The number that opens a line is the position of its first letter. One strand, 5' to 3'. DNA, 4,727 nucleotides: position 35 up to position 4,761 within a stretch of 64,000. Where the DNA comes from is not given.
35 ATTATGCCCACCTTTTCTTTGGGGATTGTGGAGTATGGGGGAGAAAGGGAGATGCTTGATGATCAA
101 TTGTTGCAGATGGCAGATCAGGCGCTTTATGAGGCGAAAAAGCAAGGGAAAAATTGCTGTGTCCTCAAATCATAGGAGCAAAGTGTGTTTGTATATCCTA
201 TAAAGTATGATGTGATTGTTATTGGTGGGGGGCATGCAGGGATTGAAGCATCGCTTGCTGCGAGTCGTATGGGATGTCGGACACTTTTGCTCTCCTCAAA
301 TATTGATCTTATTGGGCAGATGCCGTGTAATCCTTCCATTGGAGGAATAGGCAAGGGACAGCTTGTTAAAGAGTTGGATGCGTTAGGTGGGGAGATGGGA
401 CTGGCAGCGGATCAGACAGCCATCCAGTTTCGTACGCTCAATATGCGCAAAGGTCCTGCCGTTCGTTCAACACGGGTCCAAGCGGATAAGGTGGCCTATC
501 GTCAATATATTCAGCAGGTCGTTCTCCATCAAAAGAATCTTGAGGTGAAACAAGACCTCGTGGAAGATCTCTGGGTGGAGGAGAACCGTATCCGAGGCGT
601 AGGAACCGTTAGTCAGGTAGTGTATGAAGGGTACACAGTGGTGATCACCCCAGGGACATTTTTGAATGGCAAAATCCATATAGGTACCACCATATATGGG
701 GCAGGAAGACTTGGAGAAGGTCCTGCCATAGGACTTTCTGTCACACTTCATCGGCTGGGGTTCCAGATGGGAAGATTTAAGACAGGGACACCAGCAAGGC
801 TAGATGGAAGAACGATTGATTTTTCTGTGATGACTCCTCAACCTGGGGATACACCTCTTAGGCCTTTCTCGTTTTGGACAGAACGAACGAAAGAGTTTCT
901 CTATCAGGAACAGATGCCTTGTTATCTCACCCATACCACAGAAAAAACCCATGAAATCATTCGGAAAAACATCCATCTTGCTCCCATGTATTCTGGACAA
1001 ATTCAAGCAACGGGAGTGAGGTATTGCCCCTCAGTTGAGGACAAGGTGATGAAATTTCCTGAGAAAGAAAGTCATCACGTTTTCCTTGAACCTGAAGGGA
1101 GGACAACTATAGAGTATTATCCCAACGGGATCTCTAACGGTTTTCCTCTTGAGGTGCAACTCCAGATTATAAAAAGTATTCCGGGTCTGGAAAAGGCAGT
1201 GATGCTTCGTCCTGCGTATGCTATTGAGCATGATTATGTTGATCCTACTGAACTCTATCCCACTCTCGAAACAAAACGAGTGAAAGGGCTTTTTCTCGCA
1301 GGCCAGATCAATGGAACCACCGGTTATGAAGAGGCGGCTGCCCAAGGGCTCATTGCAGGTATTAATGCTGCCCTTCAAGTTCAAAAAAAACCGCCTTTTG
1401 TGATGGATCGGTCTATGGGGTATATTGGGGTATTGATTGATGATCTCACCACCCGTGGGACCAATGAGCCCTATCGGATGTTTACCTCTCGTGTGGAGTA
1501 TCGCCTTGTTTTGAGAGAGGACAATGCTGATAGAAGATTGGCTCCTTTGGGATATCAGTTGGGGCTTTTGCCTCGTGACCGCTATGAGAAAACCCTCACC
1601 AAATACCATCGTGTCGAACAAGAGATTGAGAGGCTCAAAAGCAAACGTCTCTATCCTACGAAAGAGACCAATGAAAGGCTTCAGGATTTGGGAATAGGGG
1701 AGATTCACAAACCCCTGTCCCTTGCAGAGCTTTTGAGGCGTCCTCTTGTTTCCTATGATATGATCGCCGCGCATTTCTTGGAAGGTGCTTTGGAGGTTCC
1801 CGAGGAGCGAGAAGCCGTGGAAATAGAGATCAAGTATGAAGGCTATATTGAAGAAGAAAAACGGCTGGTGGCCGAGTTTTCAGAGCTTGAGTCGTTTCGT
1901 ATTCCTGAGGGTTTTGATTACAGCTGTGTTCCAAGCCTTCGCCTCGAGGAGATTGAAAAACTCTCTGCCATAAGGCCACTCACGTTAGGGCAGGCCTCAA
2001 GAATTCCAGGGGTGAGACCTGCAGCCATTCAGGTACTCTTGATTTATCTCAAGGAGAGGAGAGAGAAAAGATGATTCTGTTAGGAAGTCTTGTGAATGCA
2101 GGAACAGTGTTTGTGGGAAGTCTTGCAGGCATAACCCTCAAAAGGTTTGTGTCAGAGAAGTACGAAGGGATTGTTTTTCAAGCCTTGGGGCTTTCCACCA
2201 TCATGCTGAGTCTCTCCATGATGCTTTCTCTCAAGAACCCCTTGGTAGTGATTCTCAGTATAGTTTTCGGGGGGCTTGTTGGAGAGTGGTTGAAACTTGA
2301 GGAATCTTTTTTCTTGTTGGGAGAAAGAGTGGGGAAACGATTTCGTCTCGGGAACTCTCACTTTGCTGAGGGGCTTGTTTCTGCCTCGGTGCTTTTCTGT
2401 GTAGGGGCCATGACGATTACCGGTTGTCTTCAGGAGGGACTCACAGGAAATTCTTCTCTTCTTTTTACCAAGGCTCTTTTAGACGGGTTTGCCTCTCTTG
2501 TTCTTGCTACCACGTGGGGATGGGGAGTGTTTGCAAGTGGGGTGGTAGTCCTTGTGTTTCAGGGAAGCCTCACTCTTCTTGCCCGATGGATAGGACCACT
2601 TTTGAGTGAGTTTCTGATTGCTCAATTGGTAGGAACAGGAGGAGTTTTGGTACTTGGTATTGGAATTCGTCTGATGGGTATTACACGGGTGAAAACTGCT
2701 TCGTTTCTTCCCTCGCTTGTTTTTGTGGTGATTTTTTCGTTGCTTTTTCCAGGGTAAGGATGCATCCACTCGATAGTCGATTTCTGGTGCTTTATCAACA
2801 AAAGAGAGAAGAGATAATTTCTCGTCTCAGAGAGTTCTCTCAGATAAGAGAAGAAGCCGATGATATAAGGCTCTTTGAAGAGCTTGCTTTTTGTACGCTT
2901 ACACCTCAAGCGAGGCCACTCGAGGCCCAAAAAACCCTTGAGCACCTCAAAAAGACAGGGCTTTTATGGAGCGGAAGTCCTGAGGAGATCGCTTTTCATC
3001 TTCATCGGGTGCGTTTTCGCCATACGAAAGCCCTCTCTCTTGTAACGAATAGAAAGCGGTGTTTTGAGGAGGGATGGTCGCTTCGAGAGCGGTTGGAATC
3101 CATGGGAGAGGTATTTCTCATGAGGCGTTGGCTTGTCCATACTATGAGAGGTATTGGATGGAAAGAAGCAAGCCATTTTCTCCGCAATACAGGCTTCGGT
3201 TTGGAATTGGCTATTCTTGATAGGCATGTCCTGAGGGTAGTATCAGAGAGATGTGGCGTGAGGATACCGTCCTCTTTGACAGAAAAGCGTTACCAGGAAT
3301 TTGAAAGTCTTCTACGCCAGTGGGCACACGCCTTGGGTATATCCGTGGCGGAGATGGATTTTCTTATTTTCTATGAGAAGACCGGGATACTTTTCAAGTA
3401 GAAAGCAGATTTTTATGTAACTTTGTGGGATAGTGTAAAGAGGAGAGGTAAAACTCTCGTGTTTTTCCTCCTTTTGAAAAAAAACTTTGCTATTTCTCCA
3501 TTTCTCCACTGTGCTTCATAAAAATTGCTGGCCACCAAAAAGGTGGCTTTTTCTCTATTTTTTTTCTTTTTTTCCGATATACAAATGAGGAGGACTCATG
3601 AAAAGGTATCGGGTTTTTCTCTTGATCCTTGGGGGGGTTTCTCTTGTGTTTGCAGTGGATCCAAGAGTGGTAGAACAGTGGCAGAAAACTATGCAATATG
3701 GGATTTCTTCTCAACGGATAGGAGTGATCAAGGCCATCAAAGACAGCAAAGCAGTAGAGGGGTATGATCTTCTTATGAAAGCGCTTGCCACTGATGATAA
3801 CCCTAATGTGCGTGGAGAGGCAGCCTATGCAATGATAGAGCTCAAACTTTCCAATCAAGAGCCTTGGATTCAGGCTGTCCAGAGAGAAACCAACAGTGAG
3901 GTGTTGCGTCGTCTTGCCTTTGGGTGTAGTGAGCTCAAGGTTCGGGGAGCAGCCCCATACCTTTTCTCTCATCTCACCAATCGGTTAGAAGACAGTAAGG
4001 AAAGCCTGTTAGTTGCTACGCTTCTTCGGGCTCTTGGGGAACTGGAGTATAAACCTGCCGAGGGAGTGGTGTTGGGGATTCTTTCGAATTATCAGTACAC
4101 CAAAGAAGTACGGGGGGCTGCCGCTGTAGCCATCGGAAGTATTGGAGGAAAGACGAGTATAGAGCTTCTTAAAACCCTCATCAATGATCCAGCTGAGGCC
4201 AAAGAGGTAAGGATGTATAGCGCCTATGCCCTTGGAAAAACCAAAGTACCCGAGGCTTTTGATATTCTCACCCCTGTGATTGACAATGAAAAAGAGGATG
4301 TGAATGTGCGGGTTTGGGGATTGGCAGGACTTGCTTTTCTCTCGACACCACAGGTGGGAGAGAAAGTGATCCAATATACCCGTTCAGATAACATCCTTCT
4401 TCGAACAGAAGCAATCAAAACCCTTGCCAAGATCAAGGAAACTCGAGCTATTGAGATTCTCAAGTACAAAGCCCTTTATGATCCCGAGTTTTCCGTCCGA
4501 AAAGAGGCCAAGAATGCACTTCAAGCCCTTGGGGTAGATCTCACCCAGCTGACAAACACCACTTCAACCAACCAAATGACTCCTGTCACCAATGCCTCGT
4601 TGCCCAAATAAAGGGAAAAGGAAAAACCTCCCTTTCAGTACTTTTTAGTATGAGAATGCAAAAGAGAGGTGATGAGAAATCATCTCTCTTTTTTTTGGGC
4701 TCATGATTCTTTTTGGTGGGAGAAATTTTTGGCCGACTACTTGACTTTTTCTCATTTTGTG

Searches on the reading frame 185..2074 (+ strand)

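Call 52: search_protein_families(library=pfam, proteins=[window:185-2074:+], max_evalue=0.0001)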
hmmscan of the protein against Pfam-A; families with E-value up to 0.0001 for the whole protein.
window:185-2074:+ (629 aa): 4 families
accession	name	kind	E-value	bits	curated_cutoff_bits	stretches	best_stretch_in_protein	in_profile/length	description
PF01134.28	GIDA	-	1.2e-163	545.1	22.1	1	9-402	1-390/391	Glucose inhibited division protein A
PF13932.14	SAM_GIDA_C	-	4.7e-23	81.2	27.1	1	564-619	2-57/57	tRNA modifying enzyme MnmG/GidA C-terminal helical bundle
PF21680.2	GIDA_C_1st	-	1.1e-22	81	24.7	1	465-558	2-95/96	tRNA modifying enzyme MnmG/GidA C-terminal helical domain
PF12831.13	FAD_oxidored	-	3.4e-07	30.4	27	1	9-141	1-126/416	FAD dependent oxidoreductase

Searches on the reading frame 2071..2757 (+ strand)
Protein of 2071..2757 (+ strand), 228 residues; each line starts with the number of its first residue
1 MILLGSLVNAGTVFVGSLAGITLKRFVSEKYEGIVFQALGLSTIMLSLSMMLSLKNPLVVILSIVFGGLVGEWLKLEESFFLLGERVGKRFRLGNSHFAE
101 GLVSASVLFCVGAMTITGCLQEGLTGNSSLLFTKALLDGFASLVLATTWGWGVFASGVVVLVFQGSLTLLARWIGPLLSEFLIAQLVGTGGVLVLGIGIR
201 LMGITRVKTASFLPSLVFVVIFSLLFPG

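Call 52: search_protein_families(library=pfam, proteins=[window:2071-2757:+], max_evalue=0.0001)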
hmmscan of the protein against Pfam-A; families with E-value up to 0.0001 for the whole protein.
window:2071-2757:+ (228 aa): 1 family
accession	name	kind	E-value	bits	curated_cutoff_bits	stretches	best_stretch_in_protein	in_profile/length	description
PF04474.17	DUF554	-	2.4e-71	240.1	25.1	1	4-223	1-219/220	Protein of unknown function (DUF554)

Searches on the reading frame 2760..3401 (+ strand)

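Call 52: search_protein_families(library=pfam, proteins=[window:2760-3401:+], max_evalue=0.0001)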
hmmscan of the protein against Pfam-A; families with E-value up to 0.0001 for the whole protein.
window:2760-3401:+ (213 aa): 1 family
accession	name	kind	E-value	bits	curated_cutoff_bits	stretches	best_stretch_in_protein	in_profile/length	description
PF22175.2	Ogg-HhH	-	1.2e-45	155.6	27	1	21-193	3-172/173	8-oxoguanine DNA glycosylase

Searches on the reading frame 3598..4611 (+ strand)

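Call 52: search_protein_families(library=pfam, proteins=[window:3598-4611:+], max_evalue=0.0001)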
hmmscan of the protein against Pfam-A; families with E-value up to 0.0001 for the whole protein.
window:3598-4611:+ (337 aa): 5 families
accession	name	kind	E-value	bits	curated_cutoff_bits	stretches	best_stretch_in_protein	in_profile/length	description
PF13646.12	HEAT_2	-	2.9e-27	95.2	27.7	3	169-235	14-78/88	HEAT repeats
PF03130.22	HEAT_PBS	-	4.2e-14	51.9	20.9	0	171-197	1-27/27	PBS lyase HEAT-like repeat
PF02985.28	HEAT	-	5.9e-09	35.8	23.5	0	58-82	4-27/31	HEAT repeat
PF13513.12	HEAT_EZ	-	1.9e-07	31.9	27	0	57-79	31-52/55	HEAT-like repeat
PF01347.28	Vitellogenin_N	-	4.3e-05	22.7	24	0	93-220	441-564/590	Lipoprotein amino terminal region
